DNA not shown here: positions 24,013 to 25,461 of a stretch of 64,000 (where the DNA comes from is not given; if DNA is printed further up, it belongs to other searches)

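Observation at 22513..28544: Sigma-54 promoter drives the Cys4-FNT unit, in a locus with a cytoplasmic GAF-PAS kinase and an NtrC-type activator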

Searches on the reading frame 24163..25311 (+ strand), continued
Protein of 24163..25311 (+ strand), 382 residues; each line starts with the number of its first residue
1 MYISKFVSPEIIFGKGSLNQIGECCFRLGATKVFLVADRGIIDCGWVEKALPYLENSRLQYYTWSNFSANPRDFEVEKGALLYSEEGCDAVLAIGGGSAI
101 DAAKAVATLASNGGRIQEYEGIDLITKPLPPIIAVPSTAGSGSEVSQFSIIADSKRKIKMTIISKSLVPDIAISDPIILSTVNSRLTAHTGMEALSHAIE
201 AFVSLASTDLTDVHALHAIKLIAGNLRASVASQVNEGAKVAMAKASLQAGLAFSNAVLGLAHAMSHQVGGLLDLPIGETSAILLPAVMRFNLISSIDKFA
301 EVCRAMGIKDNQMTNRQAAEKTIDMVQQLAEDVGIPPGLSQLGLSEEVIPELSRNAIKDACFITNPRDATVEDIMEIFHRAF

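Call 46: find_encoding_contigs(protein=P0250, flank=9000, max_places=1)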
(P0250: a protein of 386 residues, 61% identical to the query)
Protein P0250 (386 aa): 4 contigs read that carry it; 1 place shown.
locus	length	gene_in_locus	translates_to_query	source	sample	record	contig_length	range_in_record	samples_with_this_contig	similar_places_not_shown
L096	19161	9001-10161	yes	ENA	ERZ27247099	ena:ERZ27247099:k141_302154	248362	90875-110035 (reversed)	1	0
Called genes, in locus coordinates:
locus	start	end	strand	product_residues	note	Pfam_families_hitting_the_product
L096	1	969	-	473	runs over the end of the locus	PF02127:Peptidase_M18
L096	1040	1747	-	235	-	PF13484:Fer4_16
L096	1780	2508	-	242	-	PF02674:Colicin_V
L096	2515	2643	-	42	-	-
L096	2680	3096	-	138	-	PF00892:EamA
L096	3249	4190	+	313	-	PF00056:Ldh_1_N, PF02866:Ldh_1_C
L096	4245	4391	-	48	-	PF07561:DUF1540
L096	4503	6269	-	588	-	PF00989:PAS, PF08448:PAS_4, PF13188:PAS_8 (weak), PF13426:PAS_9, PF00158:Sigma54_activat, PF14532:Sigma54_activ_2, PF25601:AAA_lid_14, PF02954:HTH_8 (weak), +3 more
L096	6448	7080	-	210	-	PF02607:B12-binding_2, PF02310:B12-binding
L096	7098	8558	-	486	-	PF06253:MTTB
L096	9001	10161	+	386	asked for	PF00465:Fe-ADH, PF13685:Fe-ADH_2, PF25137:ADH_Fe_C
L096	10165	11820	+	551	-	PF01590:GAF, PF13185:GAF_2, PF13492:GAF_3, PF11152:CCB2_CCB4 (faint), PF08448:PAS_4, PF13426:PAS_9, PF00512:HisKA, PF02518:HATPase_c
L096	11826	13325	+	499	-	PF00072:Response_reg, PF00158:Sigma54_activat, PF14532:Sigma54_activ_2, PF07728:AAA_5, PF25601:AAA_lid_14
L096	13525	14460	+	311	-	PF01522:Polysacc_deac_1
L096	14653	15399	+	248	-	PF00106:adh_short, PF08659:KR, PF13561:adh_short_C2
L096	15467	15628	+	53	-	PF07561:DUF1540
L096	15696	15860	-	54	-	-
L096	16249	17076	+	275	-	PF00015:MCPsignal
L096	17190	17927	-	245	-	-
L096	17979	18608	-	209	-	PF19077:Big_13 (faint)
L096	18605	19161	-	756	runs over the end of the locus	-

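Call 55: search_protein_families(library=ncbifam, proteins=[L095:9001-10149:+, L095:16091-17254:+, L096:9001-10161:+], max_evalue=1e-60)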
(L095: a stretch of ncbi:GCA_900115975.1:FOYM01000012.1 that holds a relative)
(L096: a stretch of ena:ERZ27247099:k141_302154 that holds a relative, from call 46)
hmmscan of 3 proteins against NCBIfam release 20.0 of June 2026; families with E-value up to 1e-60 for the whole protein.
L095:9001-10149:+ (382 aa): 10 families
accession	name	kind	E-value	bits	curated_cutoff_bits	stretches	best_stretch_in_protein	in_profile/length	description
NF041833.1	Fe_ADH_ErcA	equivalog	9.6e-148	492.3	550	1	2-382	2-382/382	alcohol dehydrogenase-like regulatory protein ErcA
TIGR02638.1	lactal_redase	equivalog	9.4e-103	343.9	523.15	1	12-378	11-379/379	lactaldehyde reductase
NF053866.1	CholDhdGbsBBac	equivalog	9.3e-99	330.7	550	1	10-382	17-391/392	choline dehydrogenase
NF007363.0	PRK09860.1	equivalog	3e-98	329.5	581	1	1-381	1-382/383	L-threonine dehydrogenase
NF007911.0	PRK10624.1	equivalog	3.9e-98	328.9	537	1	12-381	12-381/382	lactaldehyde reductase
NF058672.1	4HyButDHCUPNE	equivalog_domain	2.4e-83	280.4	500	1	10-381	9-377/378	4-hydroxybutyrate dehydrogenase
NF010378.0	PRK13805.1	equivalog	2.6e-77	260.5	951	1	10-381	464-863/872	bifunctional acetaldehyde-CoA/alcohol dehydrogenase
NF050025.1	SulfAcetaldRedSarD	equivalog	4.5e-76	256.2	700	1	10-378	10-381/385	sulfoacetaldehyde reductase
NF011998.0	PRK15454.1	equivalog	4.7e-75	252.8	556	1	9-378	28-391/395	ethanolamine utilization ethanol dehydrogenase EutG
TIGR04266.1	NDMA_methanol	equivalog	3.5e-63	213.9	625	1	9-340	17-352/420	NDMA-dependent methanol dehydrogenase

L095:16091-17254:+ (387 aa): 10 families
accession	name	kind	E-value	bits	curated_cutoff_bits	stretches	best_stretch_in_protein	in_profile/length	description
NF007363.0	PRK09860.1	equivalog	1.9e-163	544.1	581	1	10-387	6-383/383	L-threonine dehydrogenase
TIGR02638.1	lactal_redase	equivalog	3.5e-131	437.5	523.15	1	12-383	6-379/379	lactaldehyde reductase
NF041833.1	Fe_ADH_ErcA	equivalog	2.5e-129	431.8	550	1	17-387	12-382/382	alcohol dehydrogenase-like regulatory protein ErcA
NF007911.0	PRK10624.1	equivalog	1.7e-117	392.6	537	1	15-387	10-382/382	lactaldehyde reductase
NF053866.1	CholDhdGbsBBac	equivalog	1.4e-107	359.8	550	1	9-386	11-390/392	choline dehydrogenase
NF050025.1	SulfAcetaldRedSarD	equivalog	6.8e-86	288.5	700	1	18-382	13-380/385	sulfoacetaldehyde reductase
NF010378.0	PRK13805.1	equivalog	3.1e-85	286.7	951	1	34-386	481-863/872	bifunctional acetaldehyde-CoA/alcohol dehydrogenase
NF058672.1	4HyButDHCUPNE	equivalog_domain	1.3e-84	284.6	500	1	18-387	12-378/378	4-hydroxybutyrate dehydrogenase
NF011998.0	PRK15454.1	equivalog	5e-80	269.1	556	1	6-386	20-394/395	ethanolamine utilization ethanol dehydrogenase EutG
TIGR04266.1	NDMA_methanol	equivalog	6.3e-79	265.7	625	1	16-348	19-355/420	NDMA-dependent methanol dehydrogenase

L096:9001-10161:+ (386 aa): 9 families
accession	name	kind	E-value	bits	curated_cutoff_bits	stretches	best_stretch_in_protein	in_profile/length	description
NF041833.1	Fe_ADH_ErcA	equivalog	1.6e-144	481.7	550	1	3-380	3-380/382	alcohol dehydrogenase-like regulatory protein ErcA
TIGR02638.1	lactal_redase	equivalog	4.9e-105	351.4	523.15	1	12-377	11-378/379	lactaldehyde reductase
NF007363.0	PRK09860.1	equivalog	6.6e-96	321.7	581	1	3-381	3-382/383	L-threonine dehydrogenase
NF007911.0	PRK10624.1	equivalog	8.1e-96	321.3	537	1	12-380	12-380/382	lactaldehyde reductase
NF053866.1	CholDhdGbsBBac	equivalog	2.5e-92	309.5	550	1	8-380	15-389/392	choline dehydrogenase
NF010378.0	PRK13805.1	equivalog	9.7e-76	255.3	951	1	9-381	463-863/872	bifunctional acetaldehyde-CoA/alcohol dehydrogenase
NF058672.1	4HyButDHCUPNE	equivalog_domain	3.1e-75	253.7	500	1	10-382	9-378/378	4-hydroxybutyrate dehydrogenase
NF011998.0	PRK15454.1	equivalog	4.2e-74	249.6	556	1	8-375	27-388/395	ethanolamine utilization ethanol dehydrogenase EutG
NF050025.1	SulfAcetaldRedSarD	equivalog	5.4e-72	242.8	700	1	10-380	10-383/385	sulfoacetaldehyde reductase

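Call 57: search_solved_structures(query=window:24163-25311:+, max_evalue=1e-70, show_alignments=5)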
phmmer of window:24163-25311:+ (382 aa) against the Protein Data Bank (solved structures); distinct sequences matched with E-value up to 1e-70: 12.
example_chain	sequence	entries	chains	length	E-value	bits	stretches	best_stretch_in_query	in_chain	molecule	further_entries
8zrl_A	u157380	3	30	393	1.5e-96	326.8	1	6-381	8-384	NAD-dependent methanol dehydrogenase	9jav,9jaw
3bfj_A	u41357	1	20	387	6.5e-90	305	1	9-382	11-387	1,3-propanediol oxidoreductase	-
8zwd_B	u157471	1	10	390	4.7e-84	285.8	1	4-381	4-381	NAD(P)-dependent methanol dehydrogenase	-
4fr2_A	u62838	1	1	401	1.5e-80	274.3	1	6-382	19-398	1,3-propanediol dehydrogenase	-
3owo_A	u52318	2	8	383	1.9e-77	264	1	13-382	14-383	Alcohol dehydrogenase 2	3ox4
1rrm_A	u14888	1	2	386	4.8e-72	246.3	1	11-381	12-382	Lactaldehyde reductase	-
2bi4_A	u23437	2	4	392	5e-72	246.2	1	11-381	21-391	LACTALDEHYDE REDUCTASE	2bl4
5br4_A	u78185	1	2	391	9.4e-72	245.3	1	11-381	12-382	Lactaldehyde reductase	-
7qlq_AAA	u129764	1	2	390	1.3e-71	244.8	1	11-381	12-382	Lactaldehyde reductase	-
7qlg_AAA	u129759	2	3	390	3.4e-71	243.5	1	11-381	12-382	Lactaldehyde reductase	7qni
7qls_AAA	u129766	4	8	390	3.4e-71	243.4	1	11-381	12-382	Lactaldehyde reductase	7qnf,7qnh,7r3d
7qnj_AAA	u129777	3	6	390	3.5e-71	243.4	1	11-381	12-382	Lactaldehyde reductase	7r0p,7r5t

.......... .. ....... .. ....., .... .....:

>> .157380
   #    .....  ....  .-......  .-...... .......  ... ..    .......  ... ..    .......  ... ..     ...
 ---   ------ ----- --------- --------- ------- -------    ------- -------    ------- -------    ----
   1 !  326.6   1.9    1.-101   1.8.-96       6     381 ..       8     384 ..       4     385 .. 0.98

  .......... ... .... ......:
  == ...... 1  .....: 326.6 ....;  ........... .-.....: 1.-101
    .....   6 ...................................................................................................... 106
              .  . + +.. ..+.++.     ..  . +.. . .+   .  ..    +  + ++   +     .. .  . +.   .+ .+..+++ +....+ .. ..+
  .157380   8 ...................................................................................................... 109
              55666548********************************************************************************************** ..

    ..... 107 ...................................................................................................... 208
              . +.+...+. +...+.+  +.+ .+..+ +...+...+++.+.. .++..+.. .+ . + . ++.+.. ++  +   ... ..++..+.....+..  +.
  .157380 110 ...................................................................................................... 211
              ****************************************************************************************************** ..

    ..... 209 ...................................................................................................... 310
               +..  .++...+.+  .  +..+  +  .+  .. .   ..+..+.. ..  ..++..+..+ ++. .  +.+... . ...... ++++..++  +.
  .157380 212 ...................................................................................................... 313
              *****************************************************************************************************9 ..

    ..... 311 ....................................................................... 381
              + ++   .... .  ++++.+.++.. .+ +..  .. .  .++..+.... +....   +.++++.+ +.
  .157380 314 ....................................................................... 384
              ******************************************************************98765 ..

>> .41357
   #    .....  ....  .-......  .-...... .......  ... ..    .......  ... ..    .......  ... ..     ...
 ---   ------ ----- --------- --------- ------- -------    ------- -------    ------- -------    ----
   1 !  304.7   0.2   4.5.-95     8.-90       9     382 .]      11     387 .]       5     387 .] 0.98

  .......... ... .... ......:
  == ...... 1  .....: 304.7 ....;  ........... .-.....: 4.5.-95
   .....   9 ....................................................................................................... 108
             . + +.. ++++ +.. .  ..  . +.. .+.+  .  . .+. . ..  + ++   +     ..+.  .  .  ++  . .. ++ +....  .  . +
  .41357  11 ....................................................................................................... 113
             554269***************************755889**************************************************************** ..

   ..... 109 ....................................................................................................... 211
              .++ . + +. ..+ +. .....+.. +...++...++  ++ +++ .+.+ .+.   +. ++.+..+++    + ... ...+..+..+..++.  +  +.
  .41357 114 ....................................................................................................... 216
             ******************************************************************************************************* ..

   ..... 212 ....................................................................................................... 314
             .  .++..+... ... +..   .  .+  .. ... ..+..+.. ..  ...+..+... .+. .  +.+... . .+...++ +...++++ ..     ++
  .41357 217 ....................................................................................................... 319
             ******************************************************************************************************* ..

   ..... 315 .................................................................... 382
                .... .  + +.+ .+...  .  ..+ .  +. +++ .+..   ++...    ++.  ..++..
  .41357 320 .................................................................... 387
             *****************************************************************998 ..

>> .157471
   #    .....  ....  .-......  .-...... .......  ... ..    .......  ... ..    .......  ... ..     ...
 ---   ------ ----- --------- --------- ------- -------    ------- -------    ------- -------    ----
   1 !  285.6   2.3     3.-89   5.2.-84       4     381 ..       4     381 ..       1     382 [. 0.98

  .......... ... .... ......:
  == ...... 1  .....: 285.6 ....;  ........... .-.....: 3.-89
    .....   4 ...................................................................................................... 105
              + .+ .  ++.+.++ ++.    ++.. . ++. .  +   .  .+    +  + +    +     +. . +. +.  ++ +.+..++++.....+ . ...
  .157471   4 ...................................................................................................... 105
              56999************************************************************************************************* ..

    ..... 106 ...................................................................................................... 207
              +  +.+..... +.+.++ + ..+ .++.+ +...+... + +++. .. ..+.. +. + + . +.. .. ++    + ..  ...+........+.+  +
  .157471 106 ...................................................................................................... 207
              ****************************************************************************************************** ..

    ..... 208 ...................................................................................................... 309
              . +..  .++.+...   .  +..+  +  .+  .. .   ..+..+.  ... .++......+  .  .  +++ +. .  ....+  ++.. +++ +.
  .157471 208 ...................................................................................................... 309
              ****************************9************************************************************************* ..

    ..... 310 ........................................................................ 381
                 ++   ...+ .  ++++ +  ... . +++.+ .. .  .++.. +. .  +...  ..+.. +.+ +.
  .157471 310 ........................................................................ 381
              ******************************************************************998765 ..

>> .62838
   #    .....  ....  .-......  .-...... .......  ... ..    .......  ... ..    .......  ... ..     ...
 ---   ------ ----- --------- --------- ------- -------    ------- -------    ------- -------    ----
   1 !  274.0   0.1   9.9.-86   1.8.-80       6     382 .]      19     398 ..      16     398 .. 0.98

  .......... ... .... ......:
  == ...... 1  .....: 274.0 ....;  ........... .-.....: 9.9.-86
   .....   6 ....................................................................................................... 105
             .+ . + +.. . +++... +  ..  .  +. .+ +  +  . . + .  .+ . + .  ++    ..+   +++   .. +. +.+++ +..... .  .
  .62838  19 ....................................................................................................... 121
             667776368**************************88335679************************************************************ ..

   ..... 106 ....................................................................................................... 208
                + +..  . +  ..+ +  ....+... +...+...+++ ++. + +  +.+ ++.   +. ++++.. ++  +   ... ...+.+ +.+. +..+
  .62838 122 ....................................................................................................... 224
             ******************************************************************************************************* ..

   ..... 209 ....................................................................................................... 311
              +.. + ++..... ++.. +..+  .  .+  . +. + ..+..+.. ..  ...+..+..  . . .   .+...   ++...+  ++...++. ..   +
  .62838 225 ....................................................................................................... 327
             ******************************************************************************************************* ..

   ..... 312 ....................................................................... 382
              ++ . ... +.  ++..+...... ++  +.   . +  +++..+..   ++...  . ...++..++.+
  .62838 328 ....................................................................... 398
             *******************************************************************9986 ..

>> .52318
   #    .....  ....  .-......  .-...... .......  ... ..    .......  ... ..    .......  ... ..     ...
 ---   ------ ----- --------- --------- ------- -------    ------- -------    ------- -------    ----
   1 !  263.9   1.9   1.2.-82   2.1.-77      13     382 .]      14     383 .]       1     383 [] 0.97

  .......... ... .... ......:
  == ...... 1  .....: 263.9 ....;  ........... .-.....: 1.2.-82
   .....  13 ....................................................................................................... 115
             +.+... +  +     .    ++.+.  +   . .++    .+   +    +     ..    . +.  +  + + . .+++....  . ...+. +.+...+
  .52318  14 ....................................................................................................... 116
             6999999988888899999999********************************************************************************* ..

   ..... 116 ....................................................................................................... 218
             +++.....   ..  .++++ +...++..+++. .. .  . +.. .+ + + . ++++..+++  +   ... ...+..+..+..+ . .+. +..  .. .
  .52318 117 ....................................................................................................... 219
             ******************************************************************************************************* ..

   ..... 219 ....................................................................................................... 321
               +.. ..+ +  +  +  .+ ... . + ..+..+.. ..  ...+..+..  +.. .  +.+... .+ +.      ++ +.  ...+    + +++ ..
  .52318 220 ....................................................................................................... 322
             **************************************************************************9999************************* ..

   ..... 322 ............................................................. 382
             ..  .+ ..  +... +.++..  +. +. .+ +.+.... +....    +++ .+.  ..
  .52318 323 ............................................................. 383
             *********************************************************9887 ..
